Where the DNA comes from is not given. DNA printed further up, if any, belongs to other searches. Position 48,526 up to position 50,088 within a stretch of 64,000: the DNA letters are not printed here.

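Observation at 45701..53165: Sulfur-carrier locus with unexplained extra parts: active E1, then a coupled operon of carrier, CysM-like, pseudo-E1, radical-SAM-like, DASS permease, USP-like and ATP sulfurylase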

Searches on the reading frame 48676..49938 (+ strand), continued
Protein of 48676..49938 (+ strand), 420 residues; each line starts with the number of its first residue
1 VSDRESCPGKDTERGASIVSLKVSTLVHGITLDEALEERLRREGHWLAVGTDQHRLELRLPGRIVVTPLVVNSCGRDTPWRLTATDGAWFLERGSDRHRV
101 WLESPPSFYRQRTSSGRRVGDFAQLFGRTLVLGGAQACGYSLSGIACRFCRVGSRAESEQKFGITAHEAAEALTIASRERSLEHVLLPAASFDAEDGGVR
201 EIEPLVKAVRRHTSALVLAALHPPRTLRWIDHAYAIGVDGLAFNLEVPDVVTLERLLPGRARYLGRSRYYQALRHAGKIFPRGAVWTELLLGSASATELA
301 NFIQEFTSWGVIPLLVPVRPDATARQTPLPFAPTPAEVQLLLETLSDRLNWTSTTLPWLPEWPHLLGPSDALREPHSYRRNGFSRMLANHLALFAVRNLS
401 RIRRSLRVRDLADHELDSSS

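Call 40: search_protein_families(library=pfam, proteins=[L014:2114-3730:+, L014:3631-4878:+, L014:4797-6029:+, L014:5342-7021:+, L014:7070-8254:+, L014:7812-9101:+, L014:9135-9482:+, L014:9779-10357:+, L014:10526-11020:+, L014:10567-11370:-], max_evalue=0.01)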
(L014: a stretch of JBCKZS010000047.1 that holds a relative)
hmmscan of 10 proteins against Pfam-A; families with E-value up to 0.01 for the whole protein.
L014:2114-3730:+ (538 aa): 1 family
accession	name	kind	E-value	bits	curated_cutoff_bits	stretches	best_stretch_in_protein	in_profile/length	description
PF03916.19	NrfD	-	2e-22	80.7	25.8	1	150-475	6-309/313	Polysulphide reductase, NrfD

L014:3631-4878:+ (415 aa): 3 families
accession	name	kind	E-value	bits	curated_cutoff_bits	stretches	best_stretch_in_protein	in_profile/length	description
PF11821.13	ActD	-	3.5e-51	173.7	25.7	1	37-199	2-169/170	Alternative complex III, ActD subunit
PF13442.11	Cytochrome_CBB3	-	7.2e-12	45.9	27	1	315-395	1-67/68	Cytochrome C oxidase, cbb3-type, subunit III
PF00034.26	Cytochrom_C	-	3.9e-06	28.5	21.3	1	317-399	1-89/90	Cytochrome c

L014:4797-6029:+ (410 aa): 0 families

L014:5342-7021:+ (559 aa): 0 families

L014:7070-8254:+ (394 aa): 0 families

L014:7812-9101:+ (429 aa): 1 family
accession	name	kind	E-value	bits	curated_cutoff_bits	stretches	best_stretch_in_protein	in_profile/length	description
PF04055.27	Radical_SAM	-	6.8e-09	36.5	29.5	1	158-293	10-142/166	Radical SAM superfamily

L014:9135-9482:+ (115 aa): 0 families

L014:9779-10357:+ (192 aa): 0 families

L014:10526-11020:+ (164 aa): 0 families

L014:10567-11370:- (267 aa): 0 families

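Call 42: find_homologous_proteins(query=A4, max_evalue=1e-20)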
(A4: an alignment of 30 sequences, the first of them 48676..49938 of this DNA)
Query A4 (30 sequences) (420 aa, profile of the alignment): 15 proteins with E <= 1e-20 among 8000 candidates.
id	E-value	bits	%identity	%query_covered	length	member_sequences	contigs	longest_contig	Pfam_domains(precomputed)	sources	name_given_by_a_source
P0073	6.7e-132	459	34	26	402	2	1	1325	PF04055.28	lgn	-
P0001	4.5e-129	449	99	100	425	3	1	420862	-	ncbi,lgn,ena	-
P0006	1.1e-124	435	53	97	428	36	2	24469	-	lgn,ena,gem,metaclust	metaclust:\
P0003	3.8e-118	413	66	95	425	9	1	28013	-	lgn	-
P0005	4.0e-118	413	55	97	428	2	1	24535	-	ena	-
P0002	2.9e-117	410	69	98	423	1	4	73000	-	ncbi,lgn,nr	ncbi:hypothetical protein HRbin30_01490 [bacterium HR30]|nr:hypothetical protein HRbin30_01490 [bact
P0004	2.9e-117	410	57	100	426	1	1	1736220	-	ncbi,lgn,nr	ncbi:MAG: hypothetical protein KatS3mg077_1098 [Candidatus Binatia bacterium]|nr:MAG: hypothetical p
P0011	5.5e-108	380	44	95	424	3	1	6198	-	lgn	-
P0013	8.5e-108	379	44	81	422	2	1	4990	-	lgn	-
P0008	4.8e-106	373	49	99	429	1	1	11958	-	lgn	-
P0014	3.3e-101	357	43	83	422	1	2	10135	-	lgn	-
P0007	5.4e-101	357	51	92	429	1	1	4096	-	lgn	-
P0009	2.2e-98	348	59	70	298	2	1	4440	-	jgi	jgi:hypothetical protein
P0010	8.9e-77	277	64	64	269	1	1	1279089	-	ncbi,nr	ncbi:MAG: hypothetical protein N3C12_08800 [Candidatus Binatia bacterium]|nr:hypothetical protein [C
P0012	5.9e-73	264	60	59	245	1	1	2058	-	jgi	jgi:hypothetical protein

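Call 45: find_related_loci(query=A5, collection=genome_contigs, flank=7000)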
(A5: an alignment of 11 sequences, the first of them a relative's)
Query A5 (394 aa) in genome_contigs; peptide patterns used: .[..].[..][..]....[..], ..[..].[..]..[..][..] (x = any residue, [..] = any of these).
131 stretches matched a pattern; 95 encode a relative of the query (tblastn E <= 1e-3); the best 80 are kept; 80 distinct loci.
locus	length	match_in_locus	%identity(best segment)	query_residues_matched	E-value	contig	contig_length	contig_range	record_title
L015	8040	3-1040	64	16-370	6e-127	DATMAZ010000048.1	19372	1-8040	MAG TPA_asm: Candidatus Limnocylindria bacterium isolate SMAG_U13339 k141_525365, whole genome shotgun sequence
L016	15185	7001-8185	51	2-394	3e-111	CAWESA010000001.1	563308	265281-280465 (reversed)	MAG: uncultured delta proteobacterium isolate MFD04944.bin.1.34 genome assembly, contig: contig_20850, whole genome shot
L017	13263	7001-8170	51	6-394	1e-108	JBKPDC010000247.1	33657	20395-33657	MAG: Thermodesulfobacteriota bacterium isolate GB_EKS_MAG_00034 GB_EKS_000000557332, whole genome shotgun sequence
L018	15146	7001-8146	51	3-369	7e-107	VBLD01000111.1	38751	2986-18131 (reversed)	MAG: Deltaproteobacteria bacterium isolate DP_26 14_1009_16_30cm_scaffold_20437, whole genome shotgun sequence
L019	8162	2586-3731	52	3-369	3e-106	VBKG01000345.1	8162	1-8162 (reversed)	MAG: Deltaproteobacteria bacterium isolate DP_3 14_1009_13_30cm_scaffold_8043, whole genome shotgun sequence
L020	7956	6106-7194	52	3-365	9e-105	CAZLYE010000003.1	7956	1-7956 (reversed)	MAG TPA_asm: uncultured Candidatus Binatia bacterium isolate binchicken_co279_102 genome assembly, contig: k141_330785,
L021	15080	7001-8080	52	3-363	7e-104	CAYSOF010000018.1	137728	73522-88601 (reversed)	MAG TPA_asm: uncultured Candidatus Binatia bacterium isolate binchicken_co179_115 genome assembly, contig: NODE_573_leng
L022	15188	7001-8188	50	4-394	1e-106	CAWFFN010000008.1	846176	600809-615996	MAG: uncultured delta proteobacterium isolate MFD00822.bin.1.250 genome assembly, contig: contig_44102, whole genome sho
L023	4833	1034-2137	52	2-367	5e-101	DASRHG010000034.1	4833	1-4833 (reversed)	MAG TPA_asm: Candidatus Binatia bacterium isolate SMAG_U10078 k141_1015836, whole genome shotgun sequence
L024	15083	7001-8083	54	3-369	2e-96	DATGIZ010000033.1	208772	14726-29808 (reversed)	MAG TPA_asm: Candidatus Binatia bacterium isolate SMAG_U9820 k141_380514, whole genome shotgun sequence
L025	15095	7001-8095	51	5-369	2e-96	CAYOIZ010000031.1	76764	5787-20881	MAG TPA_asm: uncultured Candidatus Binatia bacterium isolate binchicken_co199_112 genome assembly, contig: NODE_429_leng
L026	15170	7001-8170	47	5-394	3e-95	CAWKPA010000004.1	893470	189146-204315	MAG: uncultured delta proteobacterium isolate MFD09779.bin.1.362 genome assembly, contig: contig_45768, whole genome sho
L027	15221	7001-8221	45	1-390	3e-93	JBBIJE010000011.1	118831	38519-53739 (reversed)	MAG: Myxococcales bacterium isolate SIF170217_bin_155 NODE_185_length_118831_cov_19.283584, whole genome shotgun sequenc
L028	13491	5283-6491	48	2-394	2e-92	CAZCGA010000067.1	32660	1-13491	MAG TPA_asm: uncultured Candidatus Binatia bacterium isolate SRP119689_co1_8 genome assembly, contig: NODE_1674_length_3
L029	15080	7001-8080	47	1-367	7e-91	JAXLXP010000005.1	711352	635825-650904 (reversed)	MAG: Candidatus Binatia bacterium isolate STL-DESB4 C2.194.fa-5, whole genome shotgun sequence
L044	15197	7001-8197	36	2-389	1e-78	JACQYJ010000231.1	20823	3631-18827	MAG: Deltaproteobacteria bacterium isolate NC_groundwater_1538_Pr4_S-0.65um_48_7 SR1-18-Sp65_coassembly_scaffold_705213,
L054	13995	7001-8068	38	28-389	3e-72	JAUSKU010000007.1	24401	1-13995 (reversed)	MAG: Deltaproteobacteria bacterium isolate E14_metabat.bin.78 E14_k141_1627595, whole genome shotgun sequence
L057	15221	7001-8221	39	2-389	8e-69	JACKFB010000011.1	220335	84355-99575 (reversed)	MAG: Deltaproteobacteria bacterium isolate HK-STAS-MYXO-49 HK-STAS-MYXO-49_11, whole genome shotgun sequence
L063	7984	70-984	38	84-390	1e-66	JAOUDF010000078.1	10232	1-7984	MAG: Nitrospirota bacterium isolate 4_1_Jan_SF_Bin16 4_1_Jan_SF_Bin16_scaffold_2753_c1, whole genome shotgun sequence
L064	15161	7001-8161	36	2-384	5e-66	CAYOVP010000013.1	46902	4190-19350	MAG TPA_asm: uncultured Thermodesulfobacteriota bacterium isolate binchicken_co64_71 genome assembly, contig: NODE_431_l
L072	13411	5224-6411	36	2-393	5e-62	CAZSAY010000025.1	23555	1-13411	MAG TPA_asm: uncultured Thermodesulfobacteriota bacterium isolate binchicken_co172_23 genome assembly, contig: NODE_1597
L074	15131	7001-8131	35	2-367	2e-60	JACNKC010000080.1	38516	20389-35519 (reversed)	MAG: Proteobacteria bacterium isolate NIOZ-UU50 NIOZ-UU_NODE_1072_length_38516_cov_9.47994, whole genome shotgun sequenc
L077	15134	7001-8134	30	6-384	2e-57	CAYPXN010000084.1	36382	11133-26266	MAG TPA_asm: uncultured Pseudomonadota bacterium isolate SRP135725_co2_484 genome assembly, contig: k141_5633989, whole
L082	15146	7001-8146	32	2-384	9e-56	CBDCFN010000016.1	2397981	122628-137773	MAG: bacterium isolate 8540ba5b-a7bb-453d-8cfa-50a4359c344d genome assembly, contig: contig_16, whole genome shotgun seq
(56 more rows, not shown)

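Call 55: search_protein_families(library=pfam, proteins=[L064:10457-11251:+, L077:10869-12701:+, L077:12929-14233:+, L082:11500-12180:+, L044:10537-11133:+, L044:11102-11968:+, L054:10540-11394:+, L016:9695-12610:+, L063:7000-7983:+, L057:10543-13182:+], max_evalue=0.001)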
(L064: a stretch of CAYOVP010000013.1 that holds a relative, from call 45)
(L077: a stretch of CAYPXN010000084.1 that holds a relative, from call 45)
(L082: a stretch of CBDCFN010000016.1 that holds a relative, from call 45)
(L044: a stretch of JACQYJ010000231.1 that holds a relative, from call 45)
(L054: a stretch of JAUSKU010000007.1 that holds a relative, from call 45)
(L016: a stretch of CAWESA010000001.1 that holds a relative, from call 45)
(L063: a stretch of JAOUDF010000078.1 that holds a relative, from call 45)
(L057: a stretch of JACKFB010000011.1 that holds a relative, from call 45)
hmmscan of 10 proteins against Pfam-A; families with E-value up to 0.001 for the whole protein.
L064:10457-11251:+ (264 aa): 1 family
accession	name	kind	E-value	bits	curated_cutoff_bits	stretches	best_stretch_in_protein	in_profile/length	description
PF01507.26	PAPS_reduct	-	2.9e-55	187.4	22.5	1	68-237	2-174/175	Phosphoadenosine phosphosulfate reductase domain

L077:10869-12701:+ (610 aa): 11 families
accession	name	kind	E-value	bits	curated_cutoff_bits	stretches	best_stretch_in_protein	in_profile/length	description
PF22073.2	Cep192_D4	-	1e-38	132.4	35.5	5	352-435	11-95/112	Cep192 domain 4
PF15780.11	ASH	-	2.2e-23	82.7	27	2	141-223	13-90/98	Abnormal spindle-like microcephaly-assoc'd, ASPM-SPD-2-Hydin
PF22544.2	HYDIN_VesB_CFA65-like_Ig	-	5.7e-21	75.1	25.5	2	249-332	12-89/100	HYDIN/CFA65/VesB-like, Ig-like domain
PF24771.2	Ig_CFAP74_1st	-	4.4e-12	46.6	29.2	0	352-440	8-92/97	CFAP74 first Ig-like domain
PF22067.2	Cep192_D3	-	4.4e-12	46.4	27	0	141-211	8-71/99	Cep192 domain 3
PF22066.2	Cep192_D8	-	2.2e-11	44.3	33.5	0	142-236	13-99/101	Cep192 domain 8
PF12371.14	TMEM131_like_N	-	1e-08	35.7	28.8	0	140-221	6-82/84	Transmembrane protein 131-like N-terminal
PF07610.17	DUF1573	-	3.6e-05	24.1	26.1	0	141-225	7-85/98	Protein of unknown function (DUF1573)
PF24770.2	Ig-CFAP74_2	-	4e-05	24.6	27.4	0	304-340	142-178/185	CFAP74 second Ig-like domain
PF22060.2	Cep192_D1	-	9e-05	22.7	27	0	149-239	19-114/123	Cep192 domain 1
PF22065.2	Cep192_D7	-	0.00013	22.3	27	0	137-171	8-44/125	Cep192 domain 7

L077:12929-14233:+ (434 aa): 2 families
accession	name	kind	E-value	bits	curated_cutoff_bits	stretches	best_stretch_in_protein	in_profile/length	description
PF13646.12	HEAT_2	-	1.5e-15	57.7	27.7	1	314-395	6-88/88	HEAT repeats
PF03130.22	HEAT_PBS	-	9.3e-07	29.2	20.9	0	355-380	1-26/27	PBS lyase HEAT-like repeat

L082:11500-12180:+ (226 aa): 0 families

L044:10537-11133:+ (198 aa): 2 families
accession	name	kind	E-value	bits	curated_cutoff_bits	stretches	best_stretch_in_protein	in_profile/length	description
PF01947.21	Rv2949c-like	-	9.3e-13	48.8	22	1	34-184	1-145/149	Chorismate pyruvate-lyase Rv2949c-like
PF04345.18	Chor_lyase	-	5.6e-09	36.3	23.6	1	32-186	22-164/168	Chorismate lyase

L044:11102-11968:+ (288 aa): 1 family
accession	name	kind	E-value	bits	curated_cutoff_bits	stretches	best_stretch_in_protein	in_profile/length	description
PF01040.23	UbiA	-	5.6e-62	209.7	34.2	1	24-266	1-244/250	UbiA prenyltransferase family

L054:10540-11394:+ (284 aa): 1 family
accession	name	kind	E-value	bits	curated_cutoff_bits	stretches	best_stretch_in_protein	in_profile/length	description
PF02593.20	DUF166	-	2e-52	178.4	24.4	1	26-274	2-220/221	Domain of unknown function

L016:9695-12610:+ (971 aa): 0 families

L063:7000-7983:+ (328 aa): 5 families
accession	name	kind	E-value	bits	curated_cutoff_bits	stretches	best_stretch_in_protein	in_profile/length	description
PF13229.12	Beta_helix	-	2.6e-26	92.6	25.9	2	121-258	2-138/158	Right handed beta helix region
PF05048.19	NosD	-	1.1e-11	45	23.6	1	118-235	37-156/212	Periplasmic copper-binding protein (NosD)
PF07602.17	DUF1565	-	2.1e-07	30.9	20.3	0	82-213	85-235/257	Protein of unknown function (DUF1565)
PF08480.16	Disaggr_assoc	-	6e-07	30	22.6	1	171-291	64-173/194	Disaggregatase related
PF01095.25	Pectinesterase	-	0.00036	19.8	27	1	36-119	10-98/298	Pectinesterase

L057:10543-13182:+ (879 aa): 0 families

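Call 66: search_protein_families(library=pfam, proteins=[P0066, P0101, P0128, P0041, P0097, P0132, P0137, P0145, P0116, P0162], max_evalue=0.001)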
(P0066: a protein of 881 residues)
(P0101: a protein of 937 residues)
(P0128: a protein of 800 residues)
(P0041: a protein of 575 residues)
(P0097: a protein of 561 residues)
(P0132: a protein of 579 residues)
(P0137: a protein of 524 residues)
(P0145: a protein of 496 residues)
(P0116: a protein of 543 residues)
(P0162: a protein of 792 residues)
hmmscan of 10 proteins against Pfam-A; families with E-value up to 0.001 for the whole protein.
P0066 (881 aa): 3 families
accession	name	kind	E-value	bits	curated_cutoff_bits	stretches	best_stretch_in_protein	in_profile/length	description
PF00939.25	Na_sulph_symp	-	1.3e-59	202.9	27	1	444-876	21-470/472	Sodium:sulfate symporter transmembrane region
PF03600.22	CitMHS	-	9.6e-42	143.7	31.9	2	465-819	2-336/336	Citrate transporter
PF04055.27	Radical_SAM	-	2.1e-07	31.7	29.5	1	138-287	9-151/166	Radical SAM superfamily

P0101 (937 aa): 1 family
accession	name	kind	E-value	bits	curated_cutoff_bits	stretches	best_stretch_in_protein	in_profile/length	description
PF04055.27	Radical_SAM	-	1.8e-12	48.2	29.5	1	699-843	5-144/166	Radical SAM superfamily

P0128 (800 aa): 3 families
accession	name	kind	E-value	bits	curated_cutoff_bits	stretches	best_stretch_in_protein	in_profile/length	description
PF04055.27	Radical_SAM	-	7.9e-15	55.9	29.5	1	565-715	4-148/166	Radical SAM superfamily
PF02655.19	ATP-grasp_3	-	1.7e-12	48.2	23.2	1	138-301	17-160/160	ATP-grasp domain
PF02786.22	CPSase_L_D2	-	2.9e-06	27.4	19.8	1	244-302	128-184/211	Carbamoyl-phosphate synthase L chain, ATP binding domain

P0041 (575 aa): 2 families
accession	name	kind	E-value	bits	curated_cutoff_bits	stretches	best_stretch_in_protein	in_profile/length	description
PF14464.11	Prok-JAB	-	3.5e-20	72.4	25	1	8-140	2-112/114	Prokaryotic homologs of the JAB domain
PF04055.27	Radical_SAM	-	1.6e-07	32.1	29.5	1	290-450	2-152/166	Radical SAM superfamily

P0097 (561 aa): 1 family
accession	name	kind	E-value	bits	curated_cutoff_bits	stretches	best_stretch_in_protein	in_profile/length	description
PF04055.27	Radical_SAM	-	0.00045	20.9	29.5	0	142-251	9-116/166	Radical SAM superfamily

P0132 (579 aa): 0 families

P0137 (524 aa): 2 families
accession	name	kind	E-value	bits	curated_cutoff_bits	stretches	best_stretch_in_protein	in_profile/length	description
PF03551.20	PadR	-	5.7e-12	45.9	27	1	21-95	1-74/75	Transcriptional regulator PadR-like family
PF04055.27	Radical_SAM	-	1.7e-06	28.8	29.5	1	268-408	9-133/166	Radical SAM superfamily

P0145 (496 aa): 0 families

P0116 (543 aa): 3 families
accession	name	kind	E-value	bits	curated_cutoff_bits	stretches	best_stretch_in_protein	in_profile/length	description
PF04055.27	Radical_SAM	-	2.5e-15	57.5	29.5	1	132-286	9-159/166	Radical SAM superfamily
PF00583.31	Acetyltransf_1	-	2.4e-06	28.2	20.7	1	408-496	22-116/116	Acetyltransferase (GNAT) family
PF13508.13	Acetyltransf_7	-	0.00025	21.8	27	1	421-497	5-83/84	Acetyltransferase (GNAT) domain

P0162 (792 aa): 3 families
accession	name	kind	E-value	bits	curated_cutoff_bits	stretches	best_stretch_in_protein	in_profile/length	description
PF02655.19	ATP-grasp_3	-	1.3e-13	51.8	23.2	1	112-290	2-160/160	ATP-grasp domain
PF04055.27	Radical_SAM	-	1.4e-08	35.5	29.5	1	569-701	9-142/166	Radical SAM superfamily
PF02786.22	CPSase_L_D2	-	0.00064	19.7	19.8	0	256-295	147-188/211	Carbamoyl-phosphate synthase L chain, ATP binding domain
